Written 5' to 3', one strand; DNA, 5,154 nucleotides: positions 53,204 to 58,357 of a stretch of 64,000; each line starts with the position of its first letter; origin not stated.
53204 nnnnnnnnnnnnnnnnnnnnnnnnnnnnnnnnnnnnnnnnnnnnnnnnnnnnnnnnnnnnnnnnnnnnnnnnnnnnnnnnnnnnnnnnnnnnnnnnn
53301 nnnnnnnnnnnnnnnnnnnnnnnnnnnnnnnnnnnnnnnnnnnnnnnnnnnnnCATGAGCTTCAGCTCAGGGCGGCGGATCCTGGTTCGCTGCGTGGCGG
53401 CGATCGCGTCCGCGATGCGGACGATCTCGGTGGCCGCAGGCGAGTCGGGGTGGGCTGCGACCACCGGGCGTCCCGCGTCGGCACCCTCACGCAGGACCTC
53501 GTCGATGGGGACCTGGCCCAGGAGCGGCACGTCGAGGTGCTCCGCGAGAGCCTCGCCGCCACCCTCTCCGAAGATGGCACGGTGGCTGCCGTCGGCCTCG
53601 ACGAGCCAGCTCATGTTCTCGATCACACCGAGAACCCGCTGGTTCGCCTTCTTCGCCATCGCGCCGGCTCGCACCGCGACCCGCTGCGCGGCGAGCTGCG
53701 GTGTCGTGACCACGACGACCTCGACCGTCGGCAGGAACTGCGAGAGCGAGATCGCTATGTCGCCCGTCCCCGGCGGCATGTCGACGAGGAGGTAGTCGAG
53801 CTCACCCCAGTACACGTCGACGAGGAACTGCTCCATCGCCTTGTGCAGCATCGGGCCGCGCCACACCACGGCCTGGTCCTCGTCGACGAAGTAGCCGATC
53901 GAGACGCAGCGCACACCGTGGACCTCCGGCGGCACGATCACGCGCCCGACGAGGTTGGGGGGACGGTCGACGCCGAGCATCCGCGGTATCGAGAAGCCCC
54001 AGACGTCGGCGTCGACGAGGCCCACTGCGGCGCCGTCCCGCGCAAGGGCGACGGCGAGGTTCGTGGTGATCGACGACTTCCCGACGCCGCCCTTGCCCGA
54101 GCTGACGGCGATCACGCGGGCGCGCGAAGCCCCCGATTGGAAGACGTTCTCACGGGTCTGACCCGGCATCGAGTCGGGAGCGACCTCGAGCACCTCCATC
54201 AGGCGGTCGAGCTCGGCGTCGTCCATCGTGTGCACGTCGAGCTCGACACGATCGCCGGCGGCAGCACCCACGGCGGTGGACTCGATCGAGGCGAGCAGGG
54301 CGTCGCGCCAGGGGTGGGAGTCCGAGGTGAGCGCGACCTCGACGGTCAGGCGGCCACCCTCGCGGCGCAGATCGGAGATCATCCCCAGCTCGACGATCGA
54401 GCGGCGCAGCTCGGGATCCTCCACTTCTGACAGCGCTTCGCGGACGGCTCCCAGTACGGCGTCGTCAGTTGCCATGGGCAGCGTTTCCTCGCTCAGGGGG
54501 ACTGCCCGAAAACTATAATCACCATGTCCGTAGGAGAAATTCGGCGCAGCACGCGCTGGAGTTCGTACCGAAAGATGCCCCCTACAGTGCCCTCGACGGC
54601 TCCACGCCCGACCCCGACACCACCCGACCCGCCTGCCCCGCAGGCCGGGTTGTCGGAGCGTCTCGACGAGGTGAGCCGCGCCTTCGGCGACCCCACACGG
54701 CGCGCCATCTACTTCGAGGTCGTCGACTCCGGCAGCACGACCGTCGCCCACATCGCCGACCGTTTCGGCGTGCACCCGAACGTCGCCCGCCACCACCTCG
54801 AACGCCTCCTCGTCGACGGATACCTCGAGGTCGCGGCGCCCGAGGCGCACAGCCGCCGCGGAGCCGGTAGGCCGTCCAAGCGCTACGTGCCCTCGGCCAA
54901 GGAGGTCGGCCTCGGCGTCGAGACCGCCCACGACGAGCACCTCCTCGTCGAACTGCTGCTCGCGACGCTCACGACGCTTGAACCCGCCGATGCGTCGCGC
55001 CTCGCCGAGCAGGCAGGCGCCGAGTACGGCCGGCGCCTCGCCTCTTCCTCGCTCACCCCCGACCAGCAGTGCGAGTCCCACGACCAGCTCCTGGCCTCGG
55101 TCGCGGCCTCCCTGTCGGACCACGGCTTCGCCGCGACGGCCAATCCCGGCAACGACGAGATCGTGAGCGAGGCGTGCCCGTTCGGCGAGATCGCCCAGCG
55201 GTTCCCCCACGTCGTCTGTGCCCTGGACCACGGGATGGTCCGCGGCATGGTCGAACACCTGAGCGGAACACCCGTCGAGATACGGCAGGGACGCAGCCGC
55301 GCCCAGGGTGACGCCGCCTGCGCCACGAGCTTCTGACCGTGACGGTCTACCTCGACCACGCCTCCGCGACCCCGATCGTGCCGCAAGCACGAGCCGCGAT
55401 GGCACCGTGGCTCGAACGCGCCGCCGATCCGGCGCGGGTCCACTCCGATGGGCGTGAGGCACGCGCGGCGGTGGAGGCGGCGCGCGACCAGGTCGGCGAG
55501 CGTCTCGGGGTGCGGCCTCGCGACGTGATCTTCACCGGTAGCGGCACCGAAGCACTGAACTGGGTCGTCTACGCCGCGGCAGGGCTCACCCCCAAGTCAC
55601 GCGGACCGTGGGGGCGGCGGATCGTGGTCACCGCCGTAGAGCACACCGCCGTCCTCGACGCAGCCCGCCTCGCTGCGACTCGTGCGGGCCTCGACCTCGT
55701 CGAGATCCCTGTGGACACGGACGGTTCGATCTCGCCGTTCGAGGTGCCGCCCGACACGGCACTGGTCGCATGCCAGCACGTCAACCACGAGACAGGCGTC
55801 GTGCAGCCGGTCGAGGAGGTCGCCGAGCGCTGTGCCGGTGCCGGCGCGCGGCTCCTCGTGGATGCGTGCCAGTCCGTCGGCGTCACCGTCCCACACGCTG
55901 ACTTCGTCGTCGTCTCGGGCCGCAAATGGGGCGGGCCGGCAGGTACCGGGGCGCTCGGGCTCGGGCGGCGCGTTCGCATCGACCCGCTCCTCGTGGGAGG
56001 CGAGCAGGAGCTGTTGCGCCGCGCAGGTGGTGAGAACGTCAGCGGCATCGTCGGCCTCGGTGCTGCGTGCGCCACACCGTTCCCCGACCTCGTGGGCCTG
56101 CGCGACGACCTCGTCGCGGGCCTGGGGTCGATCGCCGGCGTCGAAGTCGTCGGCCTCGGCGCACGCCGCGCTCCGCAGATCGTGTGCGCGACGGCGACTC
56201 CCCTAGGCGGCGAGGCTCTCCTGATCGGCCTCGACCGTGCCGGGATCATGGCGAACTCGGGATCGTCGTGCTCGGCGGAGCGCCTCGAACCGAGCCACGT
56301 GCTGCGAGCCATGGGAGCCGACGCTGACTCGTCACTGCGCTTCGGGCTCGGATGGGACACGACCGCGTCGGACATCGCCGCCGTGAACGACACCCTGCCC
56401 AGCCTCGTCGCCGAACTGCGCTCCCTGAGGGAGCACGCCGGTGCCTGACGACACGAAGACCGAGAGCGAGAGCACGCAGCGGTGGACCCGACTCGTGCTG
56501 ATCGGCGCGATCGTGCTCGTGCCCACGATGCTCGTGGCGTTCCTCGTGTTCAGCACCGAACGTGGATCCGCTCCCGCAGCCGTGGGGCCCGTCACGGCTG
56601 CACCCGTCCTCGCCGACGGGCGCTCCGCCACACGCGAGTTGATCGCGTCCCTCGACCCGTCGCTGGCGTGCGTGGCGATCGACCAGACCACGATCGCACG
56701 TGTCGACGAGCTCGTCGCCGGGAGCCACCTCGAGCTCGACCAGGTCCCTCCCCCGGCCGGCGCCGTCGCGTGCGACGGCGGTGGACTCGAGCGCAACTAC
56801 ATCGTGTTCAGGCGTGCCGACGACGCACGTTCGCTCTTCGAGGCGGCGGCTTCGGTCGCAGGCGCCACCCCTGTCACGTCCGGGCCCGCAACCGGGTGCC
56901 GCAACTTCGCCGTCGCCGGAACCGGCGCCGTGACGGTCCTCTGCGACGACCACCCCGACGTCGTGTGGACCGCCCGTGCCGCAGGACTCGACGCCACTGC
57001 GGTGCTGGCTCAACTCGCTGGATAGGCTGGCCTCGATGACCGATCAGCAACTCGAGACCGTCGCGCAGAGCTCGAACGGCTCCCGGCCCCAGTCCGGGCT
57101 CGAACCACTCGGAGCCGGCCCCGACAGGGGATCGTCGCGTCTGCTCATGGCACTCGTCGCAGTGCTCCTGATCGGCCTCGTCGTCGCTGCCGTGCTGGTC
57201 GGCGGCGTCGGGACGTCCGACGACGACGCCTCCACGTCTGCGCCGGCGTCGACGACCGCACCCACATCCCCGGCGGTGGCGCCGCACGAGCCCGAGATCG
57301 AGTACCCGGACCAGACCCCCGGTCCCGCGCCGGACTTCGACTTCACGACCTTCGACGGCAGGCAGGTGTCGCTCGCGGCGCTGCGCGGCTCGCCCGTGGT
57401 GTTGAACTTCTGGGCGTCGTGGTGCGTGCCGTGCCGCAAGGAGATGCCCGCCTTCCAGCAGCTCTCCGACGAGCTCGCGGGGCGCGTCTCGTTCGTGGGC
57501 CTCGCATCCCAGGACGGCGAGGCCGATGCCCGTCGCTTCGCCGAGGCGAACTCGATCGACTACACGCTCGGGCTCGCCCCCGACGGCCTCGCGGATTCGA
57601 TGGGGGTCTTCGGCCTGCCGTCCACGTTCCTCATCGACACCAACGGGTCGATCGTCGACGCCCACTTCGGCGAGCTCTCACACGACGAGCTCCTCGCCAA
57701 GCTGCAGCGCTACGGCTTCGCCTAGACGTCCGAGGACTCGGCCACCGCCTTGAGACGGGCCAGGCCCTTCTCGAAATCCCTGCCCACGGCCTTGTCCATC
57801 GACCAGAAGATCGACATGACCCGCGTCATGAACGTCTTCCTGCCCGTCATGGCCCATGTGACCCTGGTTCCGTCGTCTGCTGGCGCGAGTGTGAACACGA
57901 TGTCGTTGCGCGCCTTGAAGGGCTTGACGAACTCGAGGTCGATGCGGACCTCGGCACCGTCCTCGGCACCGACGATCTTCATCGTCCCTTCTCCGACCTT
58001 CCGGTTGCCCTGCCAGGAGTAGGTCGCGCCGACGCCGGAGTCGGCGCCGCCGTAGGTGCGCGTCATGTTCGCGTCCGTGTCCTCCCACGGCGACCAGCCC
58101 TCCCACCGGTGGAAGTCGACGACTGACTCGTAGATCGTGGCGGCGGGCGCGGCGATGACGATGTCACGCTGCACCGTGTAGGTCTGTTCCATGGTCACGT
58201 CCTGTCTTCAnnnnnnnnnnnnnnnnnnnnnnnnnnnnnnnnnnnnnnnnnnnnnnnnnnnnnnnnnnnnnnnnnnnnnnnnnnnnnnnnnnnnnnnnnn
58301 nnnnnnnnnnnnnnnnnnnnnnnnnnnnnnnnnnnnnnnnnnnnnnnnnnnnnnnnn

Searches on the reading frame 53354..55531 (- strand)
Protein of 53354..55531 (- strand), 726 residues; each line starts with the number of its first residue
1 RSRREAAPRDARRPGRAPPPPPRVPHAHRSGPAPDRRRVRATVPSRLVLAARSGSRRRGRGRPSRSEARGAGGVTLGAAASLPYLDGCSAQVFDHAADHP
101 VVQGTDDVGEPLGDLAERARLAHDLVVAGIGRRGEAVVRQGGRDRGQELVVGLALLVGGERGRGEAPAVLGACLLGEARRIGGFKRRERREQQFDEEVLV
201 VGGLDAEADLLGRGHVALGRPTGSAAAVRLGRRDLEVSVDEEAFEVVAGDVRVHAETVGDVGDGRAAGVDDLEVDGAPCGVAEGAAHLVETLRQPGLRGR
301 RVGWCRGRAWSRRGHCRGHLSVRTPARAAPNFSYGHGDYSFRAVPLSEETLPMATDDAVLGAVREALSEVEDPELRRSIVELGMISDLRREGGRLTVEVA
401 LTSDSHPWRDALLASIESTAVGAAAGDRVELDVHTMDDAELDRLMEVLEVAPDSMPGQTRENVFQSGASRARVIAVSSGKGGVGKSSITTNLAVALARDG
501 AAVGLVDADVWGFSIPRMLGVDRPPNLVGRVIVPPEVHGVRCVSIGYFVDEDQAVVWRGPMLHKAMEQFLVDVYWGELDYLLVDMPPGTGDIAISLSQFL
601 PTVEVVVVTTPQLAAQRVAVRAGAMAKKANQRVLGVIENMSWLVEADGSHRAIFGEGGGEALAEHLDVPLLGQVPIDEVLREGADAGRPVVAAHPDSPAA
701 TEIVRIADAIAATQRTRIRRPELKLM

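Call 12: search_protein_families(library=pfam, proteins=[window:53354-55531:-], max_evalue=0.001)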
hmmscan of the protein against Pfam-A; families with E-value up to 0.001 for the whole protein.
window:53354-55531:- (726 aa): 6 families
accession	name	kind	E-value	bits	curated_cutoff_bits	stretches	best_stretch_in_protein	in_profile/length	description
PF10609.15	ParA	-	7.7e-90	301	27.1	1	472-710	4-245/246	NUBPL iron-transfer P-loop NTPase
PF01883.24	FeS_assembly_P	-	5.8e-11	43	23.5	1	362-426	3-66/73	Iron-sulfur cluster assembly protein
PF01656.29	CbiA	-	1.5e-10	41.6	25.4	1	474-588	1-54/125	CobQ/CobB/MinD/ParA nucleotide binding domain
PF13614.12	AAA_31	-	6e-08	33.3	27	1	472-510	2-40/177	AAA domain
PF00142.24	Fer4_NifH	-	2e-07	31.2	25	0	478-509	6-37/271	4Fe-4S iron sulfur cluster binding proteins, NifH/frxC family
PF09140.17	MipZ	-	1.5e-05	24.9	20.7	1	473-519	2-48/262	ATPase MipZ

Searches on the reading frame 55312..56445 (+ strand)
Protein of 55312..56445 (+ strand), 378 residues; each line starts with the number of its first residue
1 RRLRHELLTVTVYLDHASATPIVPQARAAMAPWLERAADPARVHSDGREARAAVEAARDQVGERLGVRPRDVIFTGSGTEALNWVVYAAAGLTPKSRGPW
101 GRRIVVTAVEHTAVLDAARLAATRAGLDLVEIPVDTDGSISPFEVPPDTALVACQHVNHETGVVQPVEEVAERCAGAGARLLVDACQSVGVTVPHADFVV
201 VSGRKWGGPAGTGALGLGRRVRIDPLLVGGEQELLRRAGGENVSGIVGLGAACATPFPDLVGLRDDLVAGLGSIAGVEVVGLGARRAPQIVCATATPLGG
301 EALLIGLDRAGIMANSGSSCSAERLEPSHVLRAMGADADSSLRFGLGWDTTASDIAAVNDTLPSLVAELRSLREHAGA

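Call 12: search_protein_families(library=pfam, proteins=[window:55312-56445:+], max_evalue=0.001)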
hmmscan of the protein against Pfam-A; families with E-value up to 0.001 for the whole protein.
window:55312-56445:+ (378 aa): 1 family
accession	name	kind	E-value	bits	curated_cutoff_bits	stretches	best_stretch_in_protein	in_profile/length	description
PF00266.25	Aminotran_5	-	4.4e-47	161.3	21.5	1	12-357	1-370/371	Aminotransferase class-V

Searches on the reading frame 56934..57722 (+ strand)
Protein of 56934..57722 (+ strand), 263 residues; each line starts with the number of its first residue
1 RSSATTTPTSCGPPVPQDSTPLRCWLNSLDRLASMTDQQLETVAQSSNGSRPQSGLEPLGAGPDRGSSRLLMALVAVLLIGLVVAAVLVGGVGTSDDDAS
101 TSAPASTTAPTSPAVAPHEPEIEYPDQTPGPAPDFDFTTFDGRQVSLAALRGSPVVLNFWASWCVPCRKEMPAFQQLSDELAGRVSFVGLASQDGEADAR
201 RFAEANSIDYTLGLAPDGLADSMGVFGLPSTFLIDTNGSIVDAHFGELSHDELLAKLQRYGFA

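Call 12: search_protein_families(library=pfam, proteins=[window:56934-57722:+], max_evalue=0.001)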
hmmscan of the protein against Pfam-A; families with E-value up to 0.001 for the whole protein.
window:56934-57722:+ (263 aa): 5 families
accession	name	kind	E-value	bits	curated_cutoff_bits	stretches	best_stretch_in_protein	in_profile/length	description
PF00578.27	AhpC-TSA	-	1e-22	80.8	26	1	131-241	4-122/124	AhpC/TSA family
PF08534.16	Redoxin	-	3.3e-19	69.6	26.6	1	131-249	5-137/148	Redoxin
PF00085.26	Thioredoxin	-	1.1e-08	35.4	23.5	1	153-192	19-58/103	Thioredoxin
PF13905.12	Thioredoxin_8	-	3.7e-08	34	27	1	153-240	2-94/94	Thioredoxin-like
PF13098.12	Thioredoxin_2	-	9.3e-06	26.4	27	1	149-257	2-104/104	Thioredoxin-like domain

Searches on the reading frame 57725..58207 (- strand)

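Call 13: search_protein_families(library=pfam, proteins=[window:57725-58207:-], max_evalue=0.001)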
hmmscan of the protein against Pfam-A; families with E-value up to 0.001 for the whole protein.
window:57725-58207:- (161 aa): 1 family
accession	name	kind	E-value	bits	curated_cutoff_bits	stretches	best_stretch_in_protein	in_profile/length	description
PF10604.15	Polyketide_cyc2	-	6e-14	53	27.4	1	11-157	3-142/142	Polyketide cyclase / dehydrase and lipid transport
